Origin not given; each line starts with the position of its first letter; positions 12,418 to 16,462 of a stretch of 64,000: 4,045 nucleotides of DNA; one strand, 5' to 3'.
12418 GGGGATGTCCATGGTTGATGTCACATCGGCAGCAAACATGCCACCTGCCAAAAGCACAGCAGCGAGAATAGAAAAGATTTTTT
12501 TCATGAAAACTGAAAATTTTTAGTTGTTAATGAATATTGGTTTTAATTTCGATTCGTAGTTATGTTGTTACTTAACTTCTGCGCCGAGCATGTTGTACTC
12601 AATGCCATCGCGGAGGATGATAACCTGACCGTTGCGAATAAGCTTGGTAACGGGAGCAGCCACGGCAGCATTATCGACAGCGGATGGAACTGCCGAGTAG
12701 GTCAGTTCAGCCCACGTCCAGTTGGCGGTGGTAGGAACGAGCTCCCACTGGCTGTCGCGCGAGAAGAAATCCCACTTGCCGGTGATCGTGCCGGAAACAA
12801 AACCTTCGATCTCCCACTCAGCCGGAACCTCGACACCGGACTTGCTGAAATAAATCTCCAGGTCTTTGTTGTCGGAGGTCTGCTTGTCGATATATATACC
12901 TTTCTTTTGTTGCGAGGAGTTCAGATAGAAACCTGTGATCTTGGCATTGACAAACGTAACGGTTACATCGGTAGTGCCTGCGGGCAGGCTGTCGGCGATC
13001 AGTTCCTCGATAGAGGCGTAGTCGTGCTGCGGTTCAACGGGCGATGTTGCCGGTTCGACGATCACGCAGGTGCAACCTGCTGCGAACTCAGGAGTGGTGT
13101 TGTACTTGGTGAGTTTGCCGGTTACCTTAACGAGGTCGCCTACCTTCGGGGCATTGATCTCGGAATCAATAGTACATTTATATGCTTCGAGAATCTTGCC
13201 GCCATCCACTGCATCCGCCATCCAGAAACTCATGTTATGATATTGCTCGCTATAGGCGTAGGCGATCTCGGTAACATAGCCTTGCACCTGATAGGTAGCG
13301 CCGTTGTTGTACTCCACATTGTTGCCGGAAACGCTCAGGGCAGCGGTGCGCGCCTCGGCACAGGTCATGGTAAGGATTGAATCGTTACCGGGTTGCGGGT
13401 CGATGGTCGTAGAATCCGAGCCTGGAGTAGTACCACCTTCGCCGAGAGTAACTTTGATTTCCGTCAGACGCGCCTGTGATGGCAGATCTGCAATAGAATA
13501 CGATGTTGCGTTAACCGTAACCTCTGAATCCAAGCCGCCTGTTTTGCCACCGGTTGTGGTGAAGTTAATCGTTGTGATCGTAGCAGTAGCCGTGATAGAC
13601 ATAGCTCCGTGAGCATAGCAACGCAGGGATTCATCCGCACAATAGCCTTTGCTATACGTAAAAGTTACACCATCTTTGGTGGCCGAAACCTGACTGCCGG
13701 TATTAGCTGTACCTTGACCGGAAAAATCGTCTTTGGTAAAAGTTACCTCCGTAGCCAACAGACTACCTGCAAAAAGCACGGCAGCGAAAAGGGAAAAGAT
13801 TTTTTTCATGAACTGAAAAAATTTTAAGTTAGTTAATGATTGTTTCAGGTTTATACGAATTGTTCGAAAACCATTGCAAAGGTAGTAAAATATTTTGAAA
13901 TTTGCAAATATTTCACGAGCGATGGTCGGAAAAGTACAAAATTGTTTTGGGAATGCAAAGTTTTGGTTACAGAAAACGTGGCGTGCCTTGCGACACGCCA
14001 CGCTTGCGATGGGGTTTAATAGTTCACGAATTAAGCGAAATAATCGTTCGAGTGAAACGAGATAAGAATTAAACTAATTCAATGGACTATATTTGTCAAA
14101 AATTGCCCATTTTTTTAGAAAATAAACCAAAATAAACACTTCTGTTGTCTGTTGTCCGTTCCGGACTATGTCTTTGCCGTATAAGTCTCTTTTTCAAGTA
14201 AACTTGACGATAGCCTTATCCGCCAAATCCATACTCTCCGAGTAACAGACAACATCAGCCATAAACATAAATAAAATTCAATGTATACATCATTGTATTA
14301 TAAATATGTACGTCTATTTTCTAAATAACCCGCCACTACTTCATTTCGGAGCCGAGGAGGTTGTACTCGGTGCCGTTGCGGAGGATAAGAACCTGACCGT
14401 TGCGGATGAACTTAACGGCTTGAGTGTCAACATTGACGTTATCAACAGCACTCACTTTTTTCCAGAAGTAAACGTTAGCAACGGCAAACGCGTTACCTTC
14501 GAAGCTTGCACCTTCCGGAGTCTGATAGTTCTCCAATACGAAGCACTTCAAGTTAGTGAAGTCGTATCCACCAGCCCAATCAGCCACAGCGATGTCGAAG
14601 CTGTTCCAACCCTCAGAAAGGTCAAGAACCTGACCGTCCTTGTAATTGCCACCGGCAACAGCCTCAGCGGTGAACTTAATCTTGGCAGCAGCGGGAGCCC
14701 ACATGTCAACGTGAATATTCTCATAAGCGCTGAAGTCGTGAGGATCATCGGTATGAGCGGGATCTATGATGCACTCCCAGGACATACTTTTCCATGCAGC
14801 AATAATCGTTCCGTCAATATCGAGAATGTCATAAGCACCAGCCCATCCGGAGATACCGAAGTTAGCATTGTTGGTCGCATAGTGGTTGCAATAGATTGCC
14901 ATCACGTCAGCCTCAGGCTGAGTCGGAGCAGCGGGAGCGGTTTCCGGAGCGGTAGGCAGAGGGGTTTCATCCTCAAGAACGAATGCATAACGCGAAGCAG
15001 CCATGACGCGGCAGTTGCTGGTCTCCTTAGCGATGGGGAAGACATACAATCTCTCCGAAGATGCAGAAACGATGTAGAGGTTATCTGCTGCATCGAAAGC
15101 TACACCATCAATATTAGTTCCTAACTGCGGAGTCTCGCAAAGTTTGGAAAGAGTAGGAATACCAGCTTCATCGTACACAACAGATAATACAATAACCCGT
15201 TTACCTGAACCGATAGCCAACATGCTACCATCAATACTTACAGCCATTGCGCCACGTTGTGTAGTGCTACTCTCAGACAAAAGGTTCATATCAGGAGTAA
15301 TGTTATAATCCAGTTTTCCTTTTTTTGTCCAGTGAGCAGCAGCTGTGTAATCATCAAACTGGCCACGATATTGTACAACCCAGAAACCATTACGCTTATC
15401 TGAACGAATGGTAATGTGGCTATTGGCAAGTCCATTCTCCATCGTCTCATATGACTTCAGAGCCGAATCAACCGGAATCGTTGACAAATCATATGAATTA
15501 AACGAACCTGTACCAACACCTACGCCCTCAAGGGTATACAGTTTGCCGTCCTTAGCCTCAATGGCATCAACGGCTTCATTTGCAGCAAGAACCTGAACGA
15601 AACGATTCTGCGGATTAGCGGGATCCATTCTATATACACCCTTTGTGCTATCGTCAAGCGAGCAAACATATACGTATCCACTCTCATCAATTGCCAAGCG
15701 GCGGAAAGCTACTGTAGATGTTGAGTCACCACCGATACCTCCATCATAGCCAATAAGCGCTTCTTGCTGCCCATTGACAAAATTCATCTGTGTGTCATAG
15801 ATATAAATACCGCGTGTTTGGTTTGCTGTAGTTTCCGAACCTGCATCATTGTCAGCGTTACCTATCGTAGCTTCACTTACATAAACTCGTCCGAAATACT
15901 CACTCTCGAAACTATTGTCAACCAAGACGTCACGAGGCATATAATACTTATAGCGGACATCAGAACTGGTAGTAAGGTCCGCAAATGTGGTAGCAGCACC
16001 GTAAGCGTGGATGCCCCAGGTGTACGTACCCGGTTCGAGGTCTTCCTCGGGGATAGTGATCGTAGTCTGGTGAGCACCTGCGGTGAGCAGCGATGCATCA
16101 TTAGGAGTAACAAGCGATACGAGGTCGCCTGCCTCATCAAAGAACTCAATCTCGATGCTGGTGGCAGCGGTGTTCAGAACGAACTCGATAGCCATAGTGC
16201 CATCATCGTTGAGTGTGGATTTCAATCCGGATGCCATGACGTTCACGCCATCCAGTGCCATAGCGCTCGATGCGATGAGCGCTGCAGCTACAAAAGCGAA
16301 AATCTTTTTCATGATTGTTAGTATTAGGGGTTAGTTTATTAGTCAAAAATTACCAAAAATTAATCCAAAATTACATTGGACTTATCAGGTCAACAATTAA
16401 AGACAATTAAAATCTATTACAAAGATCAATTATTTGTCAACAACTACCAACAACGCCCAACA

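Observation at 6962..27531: Six secreted proteins share a short C-terminal tail ending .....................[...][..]-stop: possible undescribed or permuted sorting signal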

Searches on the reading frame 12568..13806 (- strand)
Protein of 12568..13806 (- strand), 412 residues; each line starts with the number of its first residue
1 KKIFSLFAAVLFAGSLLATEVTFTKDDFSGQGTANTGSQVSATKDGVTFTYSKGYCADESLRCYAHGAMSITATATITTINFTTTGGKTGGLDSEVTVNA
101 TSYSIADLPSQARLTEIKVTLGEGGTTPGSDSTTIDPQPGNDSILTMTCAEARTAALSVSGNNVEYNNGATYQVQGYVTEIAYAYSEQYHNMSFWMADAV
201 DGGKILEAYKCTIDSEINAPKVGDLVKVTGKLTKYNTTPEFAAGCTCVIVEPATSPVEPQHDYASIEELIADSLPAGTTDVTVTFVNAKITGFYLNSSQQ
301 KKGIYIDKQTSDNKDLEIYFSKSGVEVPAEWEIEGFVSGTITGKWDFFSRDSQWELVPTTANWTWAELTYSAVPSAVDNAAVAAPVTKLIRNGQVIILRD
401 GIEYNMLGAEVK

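Call 5: search_protein_families(library=pfam, proteins=[window:12568-13806:-], max_evalue=1)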
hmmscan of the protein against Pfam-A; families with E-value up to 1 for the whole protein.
window:12568-13806:- (412 aa): 2 families
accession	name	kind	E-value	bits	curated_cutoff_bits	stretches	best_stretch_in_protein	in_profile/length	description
PF01336.31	tRNA_anti-codon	-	0.024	15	27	1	211-240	34-66/75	OB-fold nucleic acid binding domain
PF21722.4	Gly_rich_2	-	0.25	11.8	24.3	1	84-169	36-109/226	Glycine-rich domain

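Call 6: search_protein_families(library=ncbifam, proteins=[window:12568-13806:-], max_evalue=1)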
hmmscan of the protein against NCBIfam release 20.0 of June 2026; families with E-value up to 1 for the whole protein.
window:12568-13806:- (412 aa): 1 family
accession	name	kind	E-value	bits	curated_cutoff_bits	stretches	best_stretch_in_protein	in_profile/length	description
NF052644.1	T9SS_DNase_Rie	equivalog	0.74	9.1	260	1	1-81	2-90/251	T9SS-dependent surface endonuclease, AS87_RS02955 family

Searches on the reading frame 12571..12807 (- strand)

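Call 7: search_protein_families(library=pfam, proteins=[window:12571-12807:-], max_evalue=10)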
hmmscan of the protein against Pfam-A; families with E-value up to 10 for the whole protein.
seq(79 aa): 1 family
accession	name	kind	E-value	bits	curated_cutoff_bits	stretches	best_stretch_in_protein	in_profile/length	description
PF07728.20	AAA_5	-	0.25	11.8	22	1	19-67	26-73/139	AAA domain (dynein-related subfamily)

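Call 8: search_protein_families(library=ncbifam, proteins=[window:12571-12807:-], max_evalue=10)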
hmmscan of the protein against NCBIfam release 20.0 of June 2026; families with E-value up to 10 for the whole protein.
seq(79 aa): 0 families

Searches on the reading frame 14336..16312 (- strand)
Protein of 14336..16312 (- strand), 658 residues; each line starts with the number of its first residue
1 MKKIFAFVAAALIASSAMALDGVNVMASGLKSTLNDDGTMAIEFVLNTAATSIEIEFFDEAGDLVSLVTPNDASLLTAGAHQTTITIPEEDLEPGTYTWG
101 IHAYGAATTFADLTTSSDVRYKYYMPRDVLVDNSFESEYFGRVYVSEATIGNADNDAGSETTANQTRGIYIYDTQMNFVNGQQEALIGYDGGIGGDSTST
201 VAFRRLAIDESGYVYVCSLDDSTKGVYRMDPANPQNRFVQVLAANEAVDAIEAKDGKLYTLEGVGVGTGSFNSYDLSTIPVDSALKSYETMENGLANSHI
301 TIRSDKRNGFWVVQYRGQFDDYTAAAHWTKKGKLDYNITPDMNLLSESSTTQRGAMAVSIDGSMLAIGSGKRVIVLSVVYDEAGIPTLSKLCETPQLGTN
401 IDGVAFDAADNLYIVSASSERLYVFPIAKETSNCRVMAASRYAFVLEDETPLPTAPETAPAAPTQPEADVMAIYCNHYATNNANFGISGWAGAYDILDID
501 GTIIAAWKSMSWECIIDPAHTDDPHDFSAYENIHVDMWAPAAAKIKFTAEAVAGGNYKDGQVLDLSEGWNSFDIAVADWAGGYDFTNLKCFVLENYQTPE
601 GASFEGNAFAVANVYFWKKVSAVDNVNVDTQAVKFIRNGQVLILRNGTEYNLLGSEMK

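Call 5: search_protein_families(library=pfam, proteins=[window:14336-16312:-], max_evalue=1)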
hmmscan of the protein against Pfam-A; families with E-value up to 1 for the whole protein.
window:14336-16312:- (658 aa): 3 families
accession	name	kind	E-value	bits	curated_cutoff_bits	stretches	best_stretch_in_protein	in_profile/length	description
PF06739.17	SBBP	-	0.048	14.1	20.5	0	204-217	16-29/38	Beta-propeller repeat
PF13860.13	FlgD_ig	-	0.05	14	27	1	36-99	6-71/79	FlgD Ig-like domain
PF22508.2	InlJ_IG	-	0.17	12.5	26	0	47-106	13-72/81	Internalin J, Immunoglobulin-like domain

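Call 6: search_protein_families(library=ncbifam, proteins=[window:14336-16312:-], max_evalue=1)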
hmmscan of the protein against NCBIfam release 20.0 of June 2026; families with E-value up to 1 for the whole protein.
window:14336-16312:- (658 aa): 1 family
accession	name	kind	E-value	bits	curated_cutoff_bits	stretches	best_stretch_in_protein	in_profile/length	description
NF005176.1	PRK06655.1-1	equivalog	0.0049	16.8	230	1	16-105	62-153/197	flagellar hook assembly protein FlgD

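Call 30: find_encoding_contigs(protein=window:14336-16312:-, flank=2000, max_places=4)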
Protein window:14336-16312:- (658 aa): no gene with exactly this product is on record in the collection.
